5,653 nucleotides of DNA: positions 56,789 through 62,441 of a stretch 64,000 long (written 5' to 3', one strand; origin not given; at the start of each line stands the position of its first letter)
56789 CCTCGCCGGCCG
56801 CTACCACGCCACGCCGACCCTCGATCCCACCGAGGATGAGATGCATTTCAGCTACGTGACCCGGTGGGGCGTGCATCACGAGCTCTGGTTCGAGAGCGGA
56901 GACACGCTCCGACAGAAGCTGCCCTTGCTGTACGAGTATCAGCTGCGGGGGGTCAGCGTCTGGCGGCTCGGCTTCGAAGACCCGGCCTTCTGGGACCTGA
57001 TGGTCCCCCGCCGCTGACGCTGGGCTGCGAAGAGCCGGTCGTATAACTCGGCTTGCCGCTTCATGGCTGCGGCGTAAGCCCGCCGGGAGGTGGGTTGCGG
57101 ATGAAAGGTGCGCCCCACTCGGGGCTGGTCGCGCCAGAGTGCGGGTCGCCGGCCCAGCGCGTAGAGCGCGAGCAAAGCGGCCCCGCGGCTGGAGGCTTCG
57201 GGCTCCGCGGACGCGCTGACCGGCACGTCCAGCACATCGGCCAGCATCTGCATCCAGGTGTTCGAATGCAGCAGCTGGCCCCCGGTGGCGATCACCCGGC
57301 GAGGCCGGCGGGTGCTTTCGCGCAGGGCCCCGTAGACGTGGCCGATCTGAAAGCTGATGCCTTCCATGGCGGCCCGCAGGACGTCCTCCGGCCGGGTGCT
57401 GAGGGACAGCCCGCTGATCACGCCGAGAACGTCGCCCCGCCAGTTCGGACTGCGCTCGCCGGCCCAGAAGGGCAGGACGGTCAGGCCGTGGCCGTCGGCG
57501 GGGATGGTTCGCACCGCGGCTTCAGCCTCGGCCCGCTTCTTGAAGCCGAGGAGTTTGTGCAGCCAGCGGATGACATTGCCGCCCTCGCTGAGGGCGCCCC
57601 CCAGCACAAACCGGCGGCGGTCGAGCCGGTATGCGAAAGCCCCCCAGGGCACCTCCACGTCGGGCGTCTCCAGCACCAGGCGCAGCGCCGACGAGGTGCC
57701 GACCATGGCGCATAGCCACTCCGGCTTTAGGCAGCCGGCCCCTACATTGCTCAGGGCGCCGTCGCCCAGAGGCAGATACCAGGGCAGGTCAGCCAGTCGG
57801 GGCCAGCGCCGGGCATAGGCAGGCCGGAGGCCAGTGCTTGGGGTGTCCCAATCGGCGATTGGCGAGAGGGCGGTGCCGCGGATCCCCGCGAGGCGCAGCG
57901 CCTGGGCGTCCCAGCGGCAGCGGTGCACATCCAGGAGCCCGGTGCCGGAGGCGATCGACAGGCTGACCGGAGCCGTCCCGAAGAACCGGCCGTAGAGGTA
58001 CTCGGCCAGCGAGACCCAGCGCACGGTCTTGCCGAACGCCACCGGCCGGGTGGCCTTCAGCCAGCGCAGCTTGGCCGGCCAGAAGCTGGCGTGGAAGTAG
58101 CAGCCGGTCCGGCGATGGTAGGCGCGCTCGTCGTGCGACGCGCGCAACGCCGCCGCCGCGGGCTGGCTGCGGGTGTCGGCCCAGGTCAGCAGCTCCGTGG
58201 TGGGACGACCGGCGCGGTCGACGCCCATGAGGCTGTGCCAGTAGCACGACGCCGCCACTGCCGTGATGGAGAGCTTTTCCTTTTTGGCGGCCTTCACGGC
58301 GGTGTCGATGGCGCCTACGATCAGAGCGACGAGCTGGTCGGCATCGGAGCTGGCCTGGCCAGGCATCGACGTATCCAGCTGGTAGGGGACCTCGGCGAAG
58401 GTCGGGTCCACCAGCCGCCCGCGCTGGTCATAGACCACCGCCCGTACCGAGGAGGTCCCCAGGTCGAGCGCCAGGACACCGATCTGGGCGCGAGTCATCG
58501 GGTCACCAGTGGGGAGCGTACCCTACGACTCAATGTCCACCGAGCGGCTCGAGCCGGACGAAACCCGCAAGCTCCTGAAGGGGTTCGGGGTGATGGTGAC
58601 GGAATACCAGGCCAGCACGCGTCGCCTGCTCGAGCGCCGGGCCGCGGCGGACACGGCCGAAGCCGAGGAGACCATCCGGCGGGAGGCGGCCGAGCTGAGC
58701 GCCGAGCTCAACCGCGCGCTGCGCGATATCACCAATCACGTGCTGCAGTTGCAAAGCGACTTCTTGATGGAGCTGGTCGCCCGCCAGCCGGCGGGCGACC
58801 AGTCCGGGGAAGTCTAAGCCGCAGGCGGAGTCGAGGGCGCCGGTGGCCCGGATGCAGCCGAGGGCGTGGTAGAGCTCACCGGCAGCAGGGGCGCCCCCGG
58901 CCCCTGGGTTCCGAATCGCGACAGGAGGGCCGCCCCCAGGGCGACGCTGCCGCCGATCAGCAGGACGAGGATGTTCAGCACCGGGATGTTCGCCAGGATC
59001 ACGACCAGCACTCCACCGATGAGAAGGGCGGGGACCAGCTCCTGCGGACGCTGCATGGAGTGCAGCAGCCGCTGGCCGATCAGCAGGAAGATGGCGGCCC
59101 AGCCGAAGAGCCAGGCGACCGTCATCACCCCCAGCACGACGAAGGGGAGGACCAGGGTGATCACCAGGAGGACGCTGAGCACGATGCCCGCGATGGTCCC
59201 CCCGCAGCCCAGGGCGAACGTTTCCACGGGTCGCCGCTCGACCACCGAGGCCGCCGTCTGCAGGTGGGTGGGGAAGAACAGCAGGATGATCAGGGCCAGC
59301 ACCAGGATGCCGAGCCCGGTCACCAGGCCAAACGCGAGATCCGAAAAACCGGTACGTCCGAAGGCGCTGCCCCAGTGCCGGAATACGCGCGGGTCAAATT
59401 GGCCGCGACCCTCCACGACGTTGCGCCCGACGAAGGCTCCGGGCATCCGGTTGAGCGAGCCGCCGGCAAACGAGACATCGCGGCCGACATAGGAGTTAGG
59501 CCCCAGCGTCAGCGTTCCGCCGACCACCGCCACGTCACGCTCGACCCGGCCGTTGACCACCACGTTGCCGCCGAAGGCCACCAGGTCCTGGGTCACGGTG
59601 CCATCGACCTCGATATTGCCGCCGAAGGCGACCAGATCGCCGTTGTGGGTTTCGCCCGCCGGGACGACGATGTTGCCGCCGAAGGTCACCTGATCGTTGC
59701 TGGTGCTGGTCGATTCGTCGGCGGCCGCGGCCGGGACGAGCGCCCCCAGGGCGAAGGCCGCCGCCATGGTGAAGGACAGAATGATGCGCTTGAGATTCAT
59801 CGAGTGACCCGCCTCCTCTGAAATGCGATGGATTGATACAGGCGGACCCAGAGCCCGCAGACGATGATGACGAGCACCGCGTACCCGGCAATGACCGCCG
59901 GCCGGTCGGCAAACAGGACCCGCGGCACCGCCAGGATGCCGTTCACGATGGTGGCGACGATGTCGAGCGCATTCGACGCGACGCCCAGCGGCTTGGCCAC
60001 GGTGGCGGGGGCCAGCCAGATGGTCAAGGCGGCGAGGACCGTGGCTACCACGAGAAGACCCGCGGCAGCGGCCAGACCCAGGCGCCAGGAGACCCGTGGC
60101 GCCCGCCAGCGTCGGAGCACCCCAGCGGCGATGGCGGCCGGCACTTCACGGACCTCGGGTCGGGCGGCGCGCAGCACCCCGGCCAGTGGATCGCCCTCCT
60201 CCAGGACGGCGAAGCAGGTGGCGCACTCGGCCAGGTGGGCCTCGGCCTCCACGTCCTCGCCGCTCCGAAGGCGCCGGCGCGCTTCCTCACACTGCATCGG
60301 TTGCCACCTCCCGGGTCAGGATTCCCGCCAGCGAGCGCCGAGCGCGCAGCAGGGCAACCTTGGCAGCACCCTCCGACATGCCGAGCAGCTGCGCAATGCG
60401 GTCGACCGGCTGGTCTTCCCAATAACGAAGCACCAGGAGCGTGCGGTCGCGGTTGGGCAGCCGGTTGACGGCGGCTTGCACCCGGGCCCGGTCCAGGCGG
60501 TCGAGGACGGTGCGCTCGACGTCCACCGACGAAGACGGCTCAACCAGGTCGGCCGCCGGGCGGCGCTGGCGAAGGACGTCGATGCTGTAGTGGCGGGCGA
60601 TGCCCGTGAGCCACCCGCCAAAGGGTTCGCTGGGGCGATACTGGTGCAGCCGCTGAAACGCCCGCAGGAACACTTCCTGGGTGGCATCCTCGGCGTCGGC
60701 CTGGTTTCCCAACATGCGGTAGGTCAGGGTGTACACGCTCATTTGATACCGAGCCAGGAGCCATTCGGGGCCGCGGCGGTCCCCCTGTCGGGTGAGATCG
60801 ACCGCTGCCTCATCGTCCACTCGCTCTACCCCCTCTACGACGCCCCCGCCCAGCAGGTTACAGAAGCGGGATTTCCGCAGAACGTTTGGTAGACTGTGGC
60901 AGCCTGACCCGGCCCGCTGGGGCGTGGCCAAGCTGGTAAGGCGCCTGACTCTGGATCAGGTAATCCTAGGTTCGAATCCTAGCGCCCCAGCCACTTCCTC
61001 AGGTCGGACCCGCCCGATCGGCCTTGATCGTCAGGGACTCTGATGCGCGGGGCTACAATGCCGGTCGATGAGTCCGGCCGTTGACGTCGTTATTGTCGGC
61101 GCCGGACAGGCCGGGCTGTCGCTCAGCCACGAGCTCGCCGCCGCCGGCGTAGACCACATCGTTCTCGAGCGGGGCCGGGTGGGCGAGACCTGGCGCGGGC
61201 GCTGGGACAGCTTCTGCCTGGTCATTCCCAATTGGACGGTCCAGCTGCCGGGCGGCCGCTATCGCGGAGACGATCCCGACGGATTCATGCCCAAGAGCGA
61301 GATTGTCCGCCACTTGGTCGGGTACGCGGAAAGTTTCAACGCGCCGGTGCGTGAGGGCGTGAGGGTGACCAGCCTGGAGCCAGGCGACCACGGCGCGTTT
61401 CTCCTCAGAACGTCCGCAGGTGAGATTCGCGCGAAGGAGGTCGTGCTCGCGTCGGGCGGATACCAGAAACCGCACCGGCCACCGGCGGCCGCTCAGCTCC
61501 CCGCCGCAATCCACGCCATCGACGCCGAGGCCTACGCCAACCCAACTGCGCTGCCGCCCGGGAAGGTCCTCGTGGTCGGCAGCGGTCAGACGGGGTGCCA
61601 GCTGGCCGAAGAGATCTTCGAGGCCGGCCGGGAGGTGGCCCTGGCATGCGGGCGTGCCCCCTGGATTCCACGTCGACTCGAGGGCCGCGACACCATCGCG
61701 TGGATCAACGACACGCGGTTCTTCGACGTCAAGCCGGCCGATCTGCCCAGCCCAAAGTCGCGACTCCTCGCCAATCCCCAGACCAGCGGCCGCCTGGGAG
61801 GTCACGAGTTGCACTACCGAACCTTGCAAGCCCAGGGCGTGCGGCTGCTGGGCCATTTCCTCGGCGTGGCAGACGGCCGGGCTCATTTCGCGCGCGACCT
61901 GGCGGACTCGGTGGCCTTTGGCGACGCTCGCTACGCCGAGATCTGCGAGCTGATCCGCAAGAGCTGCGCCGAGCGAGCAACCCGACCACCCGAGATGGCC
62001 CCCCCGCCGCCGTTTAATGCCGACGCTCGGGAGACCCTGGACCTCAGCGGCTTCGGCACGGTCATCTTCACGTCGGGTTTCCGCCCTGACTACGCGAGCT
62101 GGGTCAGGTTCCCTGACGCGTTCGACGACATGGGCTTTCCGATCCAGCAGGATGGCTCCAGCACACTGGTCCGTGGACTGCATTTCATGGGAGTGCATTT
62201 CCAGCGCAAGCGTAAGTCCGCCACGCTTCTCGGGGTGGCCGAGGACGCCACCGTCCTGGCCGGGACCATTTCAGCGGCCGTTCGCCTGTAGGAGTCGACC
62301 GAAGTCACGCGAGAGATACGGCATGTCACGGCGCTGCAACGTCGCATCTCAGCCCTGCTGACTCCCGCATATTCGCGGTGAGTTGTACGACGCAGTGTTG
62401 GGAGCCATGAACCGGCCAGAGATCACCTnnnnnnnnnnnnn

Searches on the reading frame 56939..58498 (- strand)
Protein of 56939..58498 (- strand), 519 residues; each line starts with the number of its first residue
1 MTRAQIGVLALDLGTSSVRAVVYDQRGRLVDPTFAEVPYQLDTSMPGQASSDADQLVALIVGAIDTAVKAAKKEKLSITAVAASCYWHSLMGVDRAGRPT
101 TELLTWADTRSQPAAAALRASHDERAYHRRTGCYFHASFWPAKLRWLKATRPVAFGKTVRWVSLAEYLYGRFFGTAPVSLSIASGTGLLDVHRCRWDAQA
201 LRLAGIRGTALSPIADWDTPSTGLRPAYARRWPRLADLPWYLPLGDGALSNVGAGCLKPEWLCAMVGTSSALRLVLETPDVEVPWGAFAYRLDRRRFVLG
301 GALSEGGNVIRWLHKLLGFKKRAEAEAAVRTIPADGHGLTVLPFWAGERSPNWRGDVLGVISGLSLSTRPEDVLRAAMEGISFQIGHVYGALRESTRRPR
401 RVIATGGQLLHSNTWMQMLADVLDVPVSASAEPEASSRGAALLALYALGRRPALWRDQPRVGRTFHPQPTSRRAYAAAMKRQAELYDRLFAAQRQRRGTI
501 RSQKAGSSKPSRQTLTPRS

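Call 87: search_protein_families(library=pfam, proteins=[window:56939-58498:-], max_evalue=0.001)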
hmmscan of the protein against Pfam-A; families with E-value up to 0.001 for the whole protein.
window:56939-58498:- (519 aa): 2 families
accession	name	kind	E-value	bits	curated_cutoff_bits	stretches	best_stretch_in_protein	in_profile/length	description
PF02782.22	FGGY_C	-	6.5e-33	114.6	27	1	263-447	2-197/198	FGGY family of carbohydrate kinases, C-terminal domain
PF00370.27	FGGY_N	-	1.7e-30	106.8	28.8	1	8-253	2-245/245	FGGY family of carbohydrate kinases, N-terminal domain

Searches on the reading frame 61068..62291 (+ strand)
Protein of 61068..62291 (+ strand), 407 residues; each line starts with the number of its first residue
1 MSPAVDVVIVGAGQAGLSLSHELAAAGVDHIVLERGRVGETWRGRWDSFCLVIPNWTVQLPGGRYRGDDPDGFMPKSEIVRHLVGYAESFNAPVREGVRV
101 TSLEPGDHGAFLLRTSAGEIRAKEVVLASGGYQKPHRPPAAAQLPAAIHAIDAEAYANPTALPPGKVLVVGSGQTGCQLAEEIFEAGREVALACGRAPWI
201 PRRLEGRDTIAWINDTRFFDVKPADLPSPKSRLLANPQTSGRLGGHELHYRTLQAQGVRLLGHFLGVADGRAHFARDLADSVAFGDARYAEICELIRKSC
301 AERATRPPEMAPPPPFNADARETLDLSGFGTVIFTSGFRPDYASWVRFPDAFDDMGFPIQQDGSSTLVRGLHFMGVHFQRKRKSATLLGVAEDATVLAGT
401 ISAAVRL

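Call 87: search_protein_families(library=pfam, proteins=[window:61068-62291:+], max_evalue=0.001)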
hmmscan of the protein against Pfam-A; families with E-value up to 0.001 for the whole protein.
window:61068-62291:+ (407 aa): 13 families
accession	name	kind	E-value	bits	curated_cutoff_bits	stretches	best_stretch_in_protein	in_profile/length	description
PF13738.12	Pyr_redox_3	-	4.5e-23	82.4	30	1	8-202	1-202/305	Pyridine nucleotide-disulphide oxidoreductase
PF07992.20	Pyr_redox_2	-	1e-13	51.8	26.1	1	6-192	2-170/291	Pyridine nucleotide-disulphide oxidoreductase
PF01266.30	DAO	-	1.3e-11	45.1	27.9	1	6-41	1-38/353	FAD dependent oxidoreductase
PF01494.25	FAD_binding_3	-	8.3e-11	42.1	22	1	5-36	2-33/349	FAD binding domain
PF00890.30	FAD_binding_2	-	1.5e-08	34.7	20.4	1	6-38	1-33/414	FAD binding domain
PF03486.20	HI0933_like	-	1e-07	32.1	50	0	77-135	109-168/244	HI0933-like protein Rossmann domain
PF13434.12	Lys_Orn_oxgnase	-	8.7e-07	28.8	21.3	1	87-191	105-215/339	L-lysine 6-monooxygenase/L-ornithine 5-monooxygenase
PF05834.18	Lycopene_cycl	-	1.4e-05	24.8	23.4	0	6-34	1-31/380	Lycopene cyclase protein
PF13454.12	NAD_binding_9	-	3.5e-05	24.3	21.8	0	68-130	84-153/155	FAD-NAD(P)-binding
PF00070.33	Pyr_redox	-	4.3e-05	24.4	22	0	166-192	1-27/82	Pyridine nucleotide-disulphide oxidoreductase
PF13450.12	NAD_binding_8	-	4.6e-05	24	21.9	0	9-37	1-29/68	NAD(P)-binding Rossmann-like domain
PF00899.27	ThiF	-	6.1e-05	22.7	28.1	0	6-33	22-49/238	ThiF family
PF00743.25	FMO-like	-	0.00068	18.6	22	0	151-234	170-254/532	Flavin-binding monooxygenase-like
